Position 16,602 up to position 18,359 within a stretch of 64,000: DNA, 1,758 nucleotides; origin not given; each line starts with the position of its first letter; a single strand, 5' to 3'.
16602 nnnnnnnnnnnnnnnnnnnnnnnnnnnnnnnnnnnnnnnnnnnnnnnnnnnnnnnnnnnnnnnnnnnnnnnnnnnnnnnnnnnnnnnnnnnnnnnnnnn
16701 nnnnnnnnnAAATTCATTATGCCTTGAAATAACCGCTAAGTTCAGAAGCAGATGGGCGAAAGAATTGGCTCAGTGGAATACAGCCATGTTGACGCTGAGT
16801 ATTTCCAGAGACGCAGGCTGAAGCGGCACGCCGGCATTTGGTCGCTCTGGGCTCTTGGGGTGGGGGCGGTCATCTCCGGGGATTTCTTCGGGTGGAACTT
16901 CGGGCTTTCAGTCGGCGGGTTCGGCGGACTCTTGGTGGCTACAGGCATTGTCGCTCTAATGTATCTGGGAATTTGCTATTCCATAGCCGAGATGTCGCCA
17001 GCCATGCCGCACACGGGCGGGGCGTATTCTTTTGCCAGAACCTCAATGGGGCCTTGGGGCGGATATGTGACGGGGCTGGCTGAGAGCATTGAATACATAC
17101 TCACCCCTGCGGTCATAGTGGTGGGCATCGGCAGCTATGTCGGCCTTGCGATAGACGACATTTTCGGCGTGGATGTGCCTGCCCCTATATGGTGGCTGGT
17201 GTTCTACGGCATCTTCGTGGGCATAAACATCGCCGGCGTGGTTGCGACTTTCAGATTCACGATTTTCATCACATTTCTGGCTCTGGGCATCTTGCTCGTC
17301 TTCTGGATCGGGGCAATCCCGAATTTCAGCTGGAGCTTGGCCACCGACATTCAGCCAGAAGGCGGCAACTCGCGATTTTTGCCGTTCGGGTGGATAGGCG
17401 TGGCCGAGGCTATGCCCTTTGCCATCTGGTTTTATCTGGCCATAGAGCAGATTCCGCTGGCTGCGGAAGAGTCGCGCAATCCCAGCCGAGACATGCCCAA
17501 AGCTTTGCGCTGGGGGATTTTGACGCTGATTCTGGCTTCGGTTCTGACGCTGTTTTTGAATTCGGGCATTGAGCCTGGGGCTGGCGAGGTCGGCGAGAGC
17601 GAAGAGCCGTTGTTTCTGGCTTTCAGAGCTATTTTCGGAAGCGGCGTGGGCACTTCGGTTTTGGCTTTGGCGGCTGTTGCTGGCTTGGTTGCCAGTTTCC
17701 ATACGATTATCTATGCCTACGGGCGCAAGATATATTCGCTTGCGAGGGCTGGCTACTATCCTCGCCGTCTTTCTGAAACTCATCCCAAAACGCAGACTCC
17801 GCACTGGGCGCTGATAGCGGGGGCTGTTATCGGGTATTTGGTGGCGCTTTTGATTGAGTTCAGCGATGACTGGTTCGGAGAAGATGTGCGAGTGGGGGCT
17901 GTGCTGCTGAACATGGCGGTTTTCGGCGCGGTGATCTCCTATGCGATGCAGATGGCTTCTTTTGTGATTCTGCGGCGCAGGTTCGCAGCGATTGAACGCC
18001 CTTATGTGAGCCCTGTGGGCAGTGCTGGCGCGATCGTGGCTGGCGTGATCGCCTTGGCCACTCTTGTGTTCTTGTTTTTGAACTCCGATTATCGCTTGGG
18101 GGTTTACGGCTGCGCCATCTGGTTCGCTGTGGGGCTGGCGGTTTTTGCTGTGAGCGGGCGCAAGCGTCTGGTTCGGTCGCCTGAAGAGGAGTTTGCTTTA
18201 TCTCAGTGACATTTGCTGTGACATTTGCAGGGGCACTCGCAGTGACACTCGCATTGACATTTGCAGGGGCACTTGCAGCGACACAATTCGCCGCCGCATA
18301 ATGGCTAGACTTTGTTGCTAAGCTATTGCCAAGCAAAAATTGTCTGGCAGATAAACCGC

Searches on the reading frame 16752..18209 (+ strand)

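Call 50: search_protein_families(library=ncbifam, proteins=[window:16752-18209:+], max_evalue=0.00001)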
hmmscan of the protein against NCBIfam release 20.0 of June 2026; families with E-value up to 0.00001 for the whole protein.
window:16752-18209:+ (485 aa): 20 families
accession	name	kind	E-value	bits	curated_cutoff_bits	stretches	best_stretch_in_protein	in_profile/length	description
TIGR00908.1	2A0305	equivalog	2.7e-111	372.6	381.75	1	19-480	1-441/442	ethanolamine permease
TIGR00909.1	2A0306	subfamily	1.2e-41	143.1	556.8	1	23-464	1-425/429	amino acid transporter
NF053761.1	BrChAATpBcaP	equivalog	1.7e-32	113.1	690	1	19-472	16-455/460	branched-chain amino acid transporter BcaP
NF007876.0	PRK10580.1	equivalog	1.7e-23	83.2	736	1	23-470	7-448/457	proline-specific permease ProY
TIGR00906.1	2A0303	subfamily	1.5e-17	63.2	681.7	1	13-372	19-403/602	cationic amino acid transport permease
NF008484.0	PRK11387.1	equivalog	2.8e-17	62.8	716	1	19-467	8-454/471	S-methylmethionine permease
NF008272.0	PRK11049.1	equivalog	1.3e-14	54.1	732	1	15-473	16-465/470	D-serine/D-alanine/glycine transporter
TIGR01773.1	GABAperm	equivalog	1.4e-14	53.7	678.1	1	39-373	27-357/452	GABA permease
TIGR00913.1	2A0310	subfamily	7.3e-13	48.1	578.7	1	34-438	13-426/480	amino acid permease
NF007938.0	PRK10655.1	equivalog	1.5e-12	47.4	409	1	68-465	48-424/438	putrescine-ornithine antiporter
NF007594.0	PRK10238.1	equivalog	8.3e-12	44.7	848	1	24-460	16-438/456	aromatic amino acid transporter AroP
NF008245.0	PRK11021.1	equivalog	2.3e-09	36.7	284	1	61-371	42-337/419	L-methionine/branched-chain amino acid transporter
NF007602.0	PRK10249.1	equivalog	1.1e-08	34.5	851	1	30-377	28-369/458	phenylalanine transporter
NF008016.0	PRK10746.1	equivalog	1.7e-08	34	799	1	31-472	18-452/461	amino acid permease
TIGR00911.1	2A0308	subfamily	2e-08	33.1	701.8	1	12-465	32-472/505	L-type amino acid transporter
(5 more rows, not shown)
